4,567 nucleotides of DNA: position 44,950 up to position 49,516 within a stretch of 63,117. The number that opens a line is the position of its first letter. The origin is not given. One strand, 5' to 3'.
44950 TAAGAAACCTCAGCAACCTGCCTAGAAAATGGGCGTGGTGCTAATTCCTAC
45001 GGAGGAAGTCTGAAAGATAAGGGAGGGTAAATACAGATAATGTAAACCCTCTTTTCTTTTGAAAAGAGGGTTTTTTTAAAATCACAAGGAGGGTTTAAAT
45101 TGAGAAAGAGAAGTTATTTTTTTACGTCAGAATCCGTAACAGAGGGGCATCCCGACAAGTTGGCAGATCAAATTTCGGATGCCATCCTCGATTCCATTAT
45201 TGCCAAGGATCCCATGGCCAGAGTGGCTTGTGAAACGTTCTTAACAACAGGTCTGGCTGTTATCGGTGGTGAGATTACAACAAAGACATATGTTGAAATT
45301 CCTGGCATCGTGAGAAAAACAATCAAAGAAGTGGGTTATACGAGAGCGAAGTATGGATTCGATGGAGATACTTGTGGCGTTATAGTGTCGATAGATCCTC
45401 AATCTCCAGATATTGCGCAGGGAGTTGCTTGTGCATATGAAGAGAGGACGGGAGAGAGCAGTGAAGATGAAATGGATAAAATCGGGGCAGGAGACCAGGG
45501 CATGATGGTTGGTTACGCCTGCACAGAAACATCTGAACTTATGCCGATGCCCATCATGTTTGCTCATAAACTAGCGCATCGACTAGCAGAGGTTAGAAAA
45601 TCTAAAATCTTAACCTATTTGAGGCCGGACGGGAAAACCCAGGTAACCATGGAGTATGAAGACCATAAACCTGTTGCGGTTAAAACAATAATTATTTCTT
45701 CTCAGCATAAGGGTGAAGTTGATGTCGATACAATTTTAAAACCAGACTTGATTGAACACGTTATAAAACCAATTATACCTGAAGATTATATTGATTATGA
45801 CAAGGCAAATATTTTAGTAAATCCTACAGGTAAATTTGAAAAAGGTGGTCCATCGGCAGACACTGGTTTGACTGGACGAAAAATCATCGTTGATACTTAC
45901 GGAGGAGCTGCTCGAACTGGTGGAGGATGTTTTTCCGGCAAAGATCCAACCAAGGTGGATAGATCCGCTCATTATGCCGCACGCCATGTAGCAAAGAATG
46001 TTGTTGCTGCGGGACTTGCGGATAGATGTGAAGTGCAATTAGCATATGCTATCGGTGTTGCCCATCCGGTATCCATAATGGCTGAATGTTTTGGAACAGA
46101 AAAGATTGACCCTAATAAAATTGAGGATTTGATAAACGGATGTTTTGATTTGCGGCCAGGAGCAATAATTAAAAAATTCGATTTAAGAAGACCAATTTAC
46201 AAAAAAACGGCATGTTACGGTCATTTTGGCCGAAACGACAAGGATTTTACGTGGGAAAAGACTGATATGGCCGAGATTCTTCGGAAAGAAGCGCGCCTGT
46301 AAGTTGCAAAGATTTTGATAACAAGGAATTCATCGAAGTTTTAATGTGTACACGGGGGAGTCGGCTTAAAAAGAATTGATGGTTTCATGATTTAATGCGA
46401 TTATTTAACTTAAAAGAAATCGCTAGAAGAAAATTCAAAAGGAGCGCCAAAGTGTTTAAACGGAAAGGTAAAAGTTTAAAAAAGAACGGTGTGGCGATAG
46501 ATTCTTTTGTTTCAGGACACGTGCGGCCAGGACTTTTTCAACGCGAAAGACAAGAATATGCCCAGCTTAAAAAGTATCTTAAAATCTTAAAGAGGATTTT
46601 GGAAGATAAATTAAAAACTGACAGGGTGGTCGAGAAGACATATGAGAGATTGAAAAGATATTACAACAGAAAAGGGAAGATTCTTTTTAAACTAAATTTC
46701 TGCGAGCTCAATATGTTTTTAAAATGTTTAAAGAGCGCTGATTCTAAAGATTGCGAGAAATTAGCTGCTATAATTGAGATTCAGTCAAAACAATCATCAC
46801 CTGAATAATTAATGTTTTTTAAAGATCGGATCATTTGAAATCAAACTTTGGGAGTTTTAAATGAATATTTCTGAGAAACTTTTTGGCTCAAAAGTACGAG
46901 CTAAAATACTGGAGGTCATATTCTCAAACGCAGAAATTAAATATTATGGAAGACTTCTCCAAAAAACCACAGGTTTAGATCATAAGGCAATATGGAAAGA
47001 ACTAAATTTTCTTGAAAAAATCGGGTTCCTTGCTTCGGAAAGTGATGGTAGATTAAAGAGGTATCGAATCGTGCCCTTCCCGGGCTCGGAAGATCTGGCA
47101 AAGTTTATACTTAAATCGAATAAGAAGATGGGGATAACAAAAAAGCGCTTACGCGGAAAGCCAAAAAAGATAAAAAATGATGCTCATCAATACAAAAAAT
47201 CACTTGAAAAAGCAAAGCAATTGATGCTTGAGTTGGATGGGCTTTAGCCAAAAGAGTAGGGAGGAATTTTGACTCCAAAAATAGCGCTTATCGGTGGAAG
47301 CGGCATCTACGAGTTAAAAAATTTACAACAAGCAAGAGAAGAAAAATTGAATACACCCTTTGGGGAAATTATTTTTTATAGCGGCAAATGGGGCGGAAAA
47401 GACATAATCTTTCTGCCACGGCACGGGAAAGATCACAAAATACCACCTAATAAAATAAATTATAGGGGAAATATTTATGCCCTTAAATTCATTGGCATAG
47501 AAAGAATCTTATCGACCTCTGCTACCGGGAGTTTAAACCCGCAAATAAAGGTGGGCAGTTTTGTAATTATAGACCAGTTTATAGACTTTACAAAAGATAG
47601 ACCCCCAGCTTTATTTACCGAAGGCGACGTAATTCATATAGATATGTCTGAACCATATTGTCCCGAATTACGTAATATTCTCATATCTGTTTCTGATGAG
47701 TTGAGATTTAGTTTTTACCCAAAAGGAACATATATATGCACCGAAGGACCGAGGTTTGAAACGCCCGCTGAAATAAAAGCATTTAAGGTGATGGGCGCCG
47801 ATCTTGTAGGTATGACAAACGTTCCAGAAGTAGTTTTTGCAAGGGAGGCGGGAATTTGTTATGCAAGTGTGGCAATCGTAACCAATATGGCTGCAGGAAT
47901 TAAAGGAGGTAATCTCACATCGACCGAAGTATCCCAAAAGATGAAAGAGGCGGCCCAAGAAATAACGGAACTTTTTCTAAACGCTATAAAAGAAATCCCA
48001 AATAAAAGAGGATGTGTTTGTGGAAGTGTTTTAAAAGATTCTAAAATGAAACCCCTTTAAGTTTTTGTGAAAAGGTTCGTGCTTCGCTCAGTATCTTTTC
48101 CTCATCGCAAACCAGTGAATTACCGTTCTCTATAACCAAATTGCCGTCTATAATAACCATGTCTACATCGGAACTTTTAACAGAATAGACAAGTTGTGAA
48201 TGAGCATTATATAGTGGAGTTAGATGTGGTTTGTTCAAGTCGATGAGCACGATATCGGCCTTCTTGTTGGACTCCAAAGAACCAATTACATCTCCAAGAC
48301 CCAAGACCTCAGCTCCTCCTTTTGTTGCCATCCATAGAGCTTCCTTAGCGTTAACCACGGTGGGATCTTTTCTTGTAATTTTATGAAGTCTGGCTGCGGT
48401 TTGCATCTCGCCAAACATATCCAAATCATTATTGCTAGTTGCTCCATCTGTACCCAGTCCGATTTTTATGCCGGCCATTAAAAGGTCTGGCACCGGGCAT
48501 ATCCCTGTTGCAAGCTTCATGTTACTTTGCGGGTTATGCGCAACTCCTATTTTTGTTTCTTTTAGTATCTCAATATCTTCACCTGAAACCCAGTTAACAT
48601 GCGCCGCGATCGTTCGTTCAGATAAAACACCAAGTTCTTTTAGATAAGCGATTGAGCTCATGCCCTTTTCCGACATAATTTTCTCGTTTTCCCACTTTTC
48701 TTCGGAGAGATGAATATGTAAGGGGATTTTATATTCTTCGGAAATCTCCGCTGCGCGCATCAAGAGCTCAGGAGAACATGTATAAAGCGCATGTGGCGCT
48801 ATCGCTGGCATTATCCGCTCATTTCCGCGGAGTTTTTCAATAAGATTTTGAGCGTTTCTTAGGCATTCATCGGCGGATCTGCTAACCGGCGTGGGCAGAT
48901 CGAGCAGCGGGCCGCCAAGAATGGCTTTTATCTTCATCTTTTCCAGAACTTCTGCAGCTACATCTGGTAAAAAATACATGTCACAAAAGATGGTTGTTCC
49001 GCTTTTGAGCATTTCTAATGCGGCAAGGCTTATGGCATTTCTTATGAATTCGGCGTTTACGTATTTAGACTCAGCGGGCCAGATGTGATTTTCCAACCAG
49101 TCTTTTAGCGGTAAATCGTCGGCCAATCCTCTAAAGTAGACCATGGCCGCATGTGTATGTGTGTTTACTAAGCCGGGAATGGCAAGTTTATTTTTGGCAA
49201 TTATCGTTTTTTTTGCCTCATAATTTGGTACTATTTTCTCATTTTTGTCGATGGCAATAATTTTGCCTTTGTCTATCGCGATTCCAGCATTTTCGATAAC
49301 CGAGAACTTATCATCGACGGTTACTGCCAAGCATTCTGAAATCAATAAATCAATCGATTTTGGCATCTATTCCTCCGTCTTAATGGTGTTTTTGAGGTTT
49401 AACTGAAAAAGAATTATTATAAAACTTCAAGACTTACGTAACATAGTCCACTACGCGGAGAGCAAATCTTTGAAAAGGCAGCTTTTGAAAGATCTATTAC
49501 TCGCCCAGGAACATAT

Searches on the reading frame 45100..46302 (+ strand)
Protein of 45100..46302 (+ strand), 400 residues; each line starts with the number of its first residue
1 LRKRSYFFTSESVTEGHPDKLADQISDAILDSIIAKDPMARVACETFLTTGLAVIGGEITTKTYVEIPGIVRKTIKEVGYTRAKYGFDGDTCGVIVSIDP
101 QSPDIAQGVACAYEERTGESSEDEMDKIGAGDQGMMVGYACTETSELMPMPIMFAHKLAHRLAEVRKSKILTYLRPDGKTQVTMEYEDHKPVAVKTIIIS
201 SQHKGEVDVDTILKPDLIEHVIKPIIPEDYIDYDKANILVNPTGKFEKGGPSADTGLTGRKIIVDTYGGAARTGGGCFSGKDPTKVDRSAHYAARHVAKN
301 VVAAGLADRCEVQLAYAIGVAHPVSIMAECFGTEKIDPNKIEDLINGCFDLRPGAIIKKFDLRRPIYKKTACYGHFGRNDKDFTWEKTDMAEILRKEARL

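Call 35: search_protein_families(library=pfam, proteins=[window:45100-46302:+], max_evalue=1e-10)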
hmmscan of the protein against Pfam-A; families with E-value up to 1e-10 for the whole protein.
window:45100-46302:+ (400 aa): 3 families
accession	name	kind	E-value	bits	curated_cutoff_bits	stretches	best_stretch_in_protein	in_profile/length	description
PF02773.21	S-AdoMet_synt_C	-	1.4e-66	223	25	1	249-387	2-138/138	S-adenosylmethionine synthetase, C-terminal domain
PF02772.21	S-AdoMet_synt_M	-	2.6e-47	160.3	29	1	127-246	1-120/120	S-adenosylmethionine synthetase, central domain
PF00438.25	S-AdoMet_synt_N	-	2e-43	147.4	33.1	1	6-103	2-99/99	S-adenosylmethionine synthetase, N-terminal domain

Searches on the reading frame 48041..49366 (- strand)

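Call 35: search_protein_families(library=pfam, proteins=[window:48041-49366:-], max_evalue=1e-10)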
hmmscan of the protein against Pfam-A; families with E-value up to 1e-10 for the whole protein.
window:48041-49366:- (441 aa): 2 families
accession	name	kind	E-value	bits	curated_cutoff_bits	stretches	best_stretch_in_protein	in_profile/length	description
PF01979.26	Amidohydro_1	-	3.8e-72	243.9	25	1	62-411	2-345/345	Amidohydrolase family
PF07969.17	Amidohydro_3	-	4.2e-17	63.2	29.7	1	242-411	299-471/472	Amidohydrolase family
